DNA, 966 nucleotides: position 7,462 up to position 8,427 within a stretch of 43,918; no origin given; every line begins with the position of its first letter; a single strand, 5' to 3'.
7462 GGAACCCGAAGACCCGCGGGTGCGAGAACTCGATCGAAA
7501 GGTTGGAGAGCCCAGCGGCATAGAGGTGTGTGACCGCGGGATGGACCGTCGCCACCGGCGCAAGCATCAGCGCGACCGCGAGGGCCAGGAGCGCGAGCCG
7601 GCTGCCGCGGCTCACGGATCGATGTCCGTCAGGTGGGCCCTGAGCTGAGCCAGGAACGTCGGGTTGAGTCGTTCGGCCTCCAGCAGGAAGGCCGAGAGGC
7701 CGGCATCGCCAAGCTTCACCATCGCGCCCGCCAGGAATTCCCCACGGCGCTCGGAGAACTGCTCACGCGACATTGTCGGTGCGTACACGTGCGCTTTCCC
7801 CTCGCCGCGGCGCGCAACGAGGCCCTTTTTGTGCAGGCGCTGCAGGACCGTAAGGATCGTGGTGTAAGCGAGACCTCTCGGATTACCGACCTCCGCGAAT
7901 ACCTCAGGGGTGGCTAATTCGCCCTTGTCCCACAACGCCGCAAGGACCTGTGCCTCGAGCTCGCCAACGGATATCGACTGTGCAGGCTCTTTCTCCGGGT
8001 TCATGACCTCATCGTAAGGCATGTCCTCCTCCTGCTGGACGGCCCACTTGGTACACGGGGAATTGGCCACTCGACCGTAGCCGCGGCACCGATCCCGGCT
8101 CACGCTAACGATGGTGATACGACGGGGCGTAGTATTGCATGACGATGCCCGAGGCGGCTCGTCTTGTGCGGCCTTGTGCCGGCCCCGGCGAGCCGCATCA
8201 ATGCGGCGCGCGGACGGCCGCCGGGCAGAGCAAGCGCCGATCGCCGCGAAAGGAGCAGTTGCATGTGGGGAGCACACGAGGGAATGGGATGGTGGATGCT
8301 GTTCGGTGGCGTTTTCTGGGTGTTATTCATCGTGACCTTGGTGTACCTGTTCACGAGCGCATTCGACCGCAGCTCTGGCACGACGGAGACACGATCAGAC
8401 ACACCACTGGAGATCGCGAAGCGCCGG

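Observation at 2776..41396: One AT-rich dyad, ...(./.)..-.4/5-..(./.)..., sits in front of almost every transcription unit (15 copies)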

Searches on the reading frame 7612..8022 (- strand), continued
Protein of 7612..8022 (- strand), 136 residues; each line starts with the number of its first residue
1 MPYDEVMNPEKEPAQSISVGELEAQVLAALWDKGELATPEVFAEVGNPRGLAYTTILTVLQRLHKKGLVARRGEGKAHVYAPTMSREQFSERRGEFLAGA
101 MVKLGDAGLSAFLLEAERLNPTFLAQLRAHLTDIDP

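Call 54: search_solved_structures(query=window:7615-8022:-, show_alignments=5, max_evalue=0.001)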
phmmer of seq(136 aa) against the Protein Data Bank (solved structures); distinct sequences matched with E-value up to 0.001: 6.
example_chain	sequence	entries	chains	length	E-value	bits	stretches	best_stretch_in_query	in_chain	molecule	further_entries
2g9w_A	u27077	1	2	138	9e-11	45.5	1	17-109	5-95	conserved hypothetical protein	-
1p6r_A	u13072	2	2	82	1.4e-06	31.9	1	19-91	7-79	Penicillinase repressor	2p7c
2k4b_A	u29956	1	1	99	7.9e-06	29.5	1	18-84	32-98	Transcriptional regulator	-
1sd4_A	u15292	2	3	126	2.8e-05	27.7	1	17-134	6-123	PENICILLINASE REPRESSOR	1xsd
1sd6_A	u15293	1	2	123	0.00034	24.2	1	19-129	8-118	Methicillin resistance regulatory protein mecI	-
1okr_A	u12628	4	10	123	0.00061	23.4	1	19-129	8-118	METHICILLIN RESISTANCE REGULATORY PROTEIN MECI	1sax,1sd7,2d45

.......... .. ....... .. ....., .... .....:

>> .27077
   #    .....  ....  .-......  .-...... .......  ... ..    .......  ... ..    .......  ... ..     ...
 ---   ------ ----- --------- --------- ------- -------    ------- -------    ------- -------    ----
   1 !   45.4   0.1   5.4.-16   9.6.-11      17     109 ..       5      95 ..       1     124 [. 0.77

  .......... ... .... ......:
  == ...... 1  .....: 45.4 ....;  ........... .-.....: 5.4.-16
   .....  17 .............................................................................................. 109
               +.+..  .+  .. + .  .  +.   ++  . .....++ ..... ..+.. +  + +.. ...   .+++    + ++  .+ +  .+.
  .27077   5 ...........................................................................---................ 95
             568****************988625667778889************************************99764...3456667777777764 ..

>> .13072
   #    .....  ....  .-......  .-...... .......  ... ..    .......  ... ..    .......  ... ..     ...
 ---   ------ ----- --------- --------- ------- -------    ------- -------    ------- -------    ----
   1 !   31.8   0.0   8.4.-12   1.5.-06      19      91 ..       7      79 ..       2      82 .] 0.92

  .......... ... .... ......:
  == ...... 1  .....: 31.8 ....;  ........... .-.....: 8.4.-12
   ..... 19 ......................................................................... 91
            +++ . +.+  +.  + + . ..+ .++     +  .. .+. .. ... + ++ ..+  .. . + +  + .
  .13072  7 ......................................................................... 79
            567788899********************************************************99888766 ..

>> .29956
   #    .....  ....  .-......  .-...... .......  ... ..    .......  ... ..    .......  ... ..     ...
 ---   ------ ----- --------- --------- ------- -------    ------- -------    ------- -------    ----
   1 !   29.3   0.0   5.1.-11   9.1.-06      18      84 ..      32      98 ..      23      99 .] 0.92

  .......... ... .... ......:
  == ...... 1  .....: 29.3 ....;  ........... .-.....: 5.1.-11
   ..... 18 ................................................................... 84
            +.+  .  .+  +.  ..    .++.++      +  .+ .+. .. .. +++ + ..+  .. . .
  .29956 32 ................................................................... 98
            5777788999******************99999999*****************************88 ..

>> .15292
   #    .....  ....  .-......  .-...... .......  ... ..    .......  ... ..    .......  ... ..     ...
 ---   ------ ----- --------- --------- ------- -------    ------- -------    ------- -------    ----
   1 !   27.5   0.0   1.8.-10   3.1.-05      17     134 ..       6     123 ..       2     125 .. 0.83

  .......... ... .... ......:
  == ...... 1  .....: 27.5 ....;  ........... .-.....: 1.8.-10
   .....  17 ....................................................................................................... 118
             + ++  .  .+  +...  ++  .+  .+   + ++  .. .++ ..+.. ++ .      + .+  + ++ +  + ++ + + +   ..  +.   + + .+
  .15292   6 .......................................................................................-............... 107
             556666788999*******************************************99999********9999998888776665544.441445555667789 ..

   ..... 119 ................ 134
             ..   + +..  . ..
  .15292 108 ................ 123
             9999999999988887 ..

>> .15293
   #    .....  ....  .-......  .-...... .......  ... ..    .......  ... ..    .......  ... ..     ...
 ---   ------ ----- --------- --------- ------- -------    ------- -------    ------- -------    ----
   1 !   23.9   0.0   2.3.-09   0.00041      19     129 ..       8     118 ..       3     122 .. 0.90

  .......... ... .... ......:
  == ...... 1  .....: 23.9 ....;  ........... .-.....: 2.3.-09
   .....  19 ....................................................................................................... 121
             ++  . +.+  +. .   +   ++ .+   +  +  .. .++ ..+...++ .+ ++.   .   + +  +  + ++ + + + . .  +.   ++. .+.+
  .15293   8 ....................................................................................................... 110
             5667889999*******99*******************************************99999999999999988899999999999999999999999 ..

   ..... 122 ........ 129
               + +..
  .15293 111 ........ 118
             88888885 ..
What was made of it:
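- On Rv1846c-type BlaI/BlaR (non-canonical BlaIR): Only a conserved Phe in the dimerisation helix, aligned with the Phe of the reported S. aureus cleavage site (call 54).
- Closest known: Staphylococcus aureus / Bacillus licheniformis BlaI-BlaR1 and MecI-MecR1. Same: The Phe in the dimerisation helix that aligns with the reported cleavage site is conserved (call 54).
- In HMMER's alignment, the Phe of the 'VLNF' stretch of S. aureus BlaI lines up with F112 of BlaI-1 in '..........' (call 54).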

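Call 65: find_related_loci(query=A1, collection=metagenome_contigs, flank=10000)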
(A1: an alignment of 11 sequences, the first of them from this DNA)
Query A1 (136 aa) in metagenome_contigs; peptide patterns used: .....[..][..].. (x = any residue, [..] = any of these).
600 stretches matched a pattern (row limit reached: there are more); 595 encode a relative of the query (tblastn E <= 1e-3); the best 80 are kept; 80 distinct loci.
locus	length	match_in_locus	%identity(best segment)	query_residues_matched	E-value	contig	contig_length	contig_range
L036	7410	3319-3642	62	18-125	5e-40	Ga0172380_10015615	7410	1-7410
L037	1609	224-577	55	7-127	5e-39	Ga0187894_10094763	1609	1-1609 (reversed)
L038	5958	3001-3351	55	15-131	3e-37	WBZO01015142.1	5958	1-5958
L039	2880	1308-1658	42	19-134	1e-22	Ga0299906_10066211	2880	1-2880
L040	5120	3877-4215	48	18-129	3e-21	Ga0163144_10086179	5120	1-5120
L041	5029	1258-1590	40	19-128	5e-20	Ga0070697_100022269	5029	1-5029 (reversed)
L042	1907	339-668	39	19-127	6e-20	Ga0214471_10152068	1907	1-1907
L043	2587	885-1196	39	19-121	2e-19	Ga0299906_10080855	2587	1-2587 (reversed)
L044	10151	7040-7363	36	6-113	4e-19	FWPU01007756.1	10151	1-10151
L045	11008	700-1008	36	18-122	3e-19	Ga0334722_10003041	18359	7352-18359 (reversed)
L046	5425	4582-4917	40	19-127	7e-19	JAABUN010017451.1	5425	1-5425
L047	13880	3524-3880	37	11-128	7e-19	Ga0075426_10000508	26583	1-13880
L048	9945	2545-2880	41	20-134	1e-18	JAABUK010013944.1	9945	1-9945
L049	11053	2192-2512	45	18-128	2e-18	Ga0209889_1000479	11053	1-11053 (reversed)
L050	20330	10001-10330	36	19-127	1e-17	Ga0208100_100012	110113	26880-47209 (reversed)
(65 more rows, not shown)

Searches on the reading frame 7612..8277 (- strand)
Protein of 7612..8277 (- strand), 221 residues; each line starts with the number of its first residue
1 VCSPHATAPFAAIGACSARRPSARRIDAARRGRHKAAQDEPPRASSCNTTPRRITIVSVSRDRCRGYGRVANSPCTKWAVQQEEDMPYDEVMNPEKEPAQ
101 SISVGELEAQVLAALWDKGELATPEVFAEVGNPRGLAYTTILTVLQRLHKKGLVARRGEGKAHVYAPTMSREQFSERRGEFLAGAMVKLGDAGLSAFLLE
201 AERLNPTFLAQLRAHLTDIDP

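Call 10: search_protein_families(library=pfam, proteins=[window:7612-8277:-])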
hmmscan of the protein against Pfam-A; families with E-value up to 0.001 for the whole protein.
window:7612-8277:- (221 aa): 2 families
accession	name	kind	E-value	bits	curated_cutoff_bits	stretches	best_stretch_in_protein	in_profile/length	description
PF03965.22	Penicillinase_R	-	5.5e-23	81.9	22.6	1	104-217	1-114/115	Penicillinase repressor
PF01978.25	TrmB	-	1.7e-06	28.2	25.6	1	106-167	8-64/68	Sugar-specific transcriptional regulator TrmB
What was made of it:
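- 7612..8022 (-): blaI-1: a 136-aa winged-helix repressor of the Penicillinase_R family with no cysteine. Its recognition helix is R-G-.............. PF03965 at 81.9 bits (call 10).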
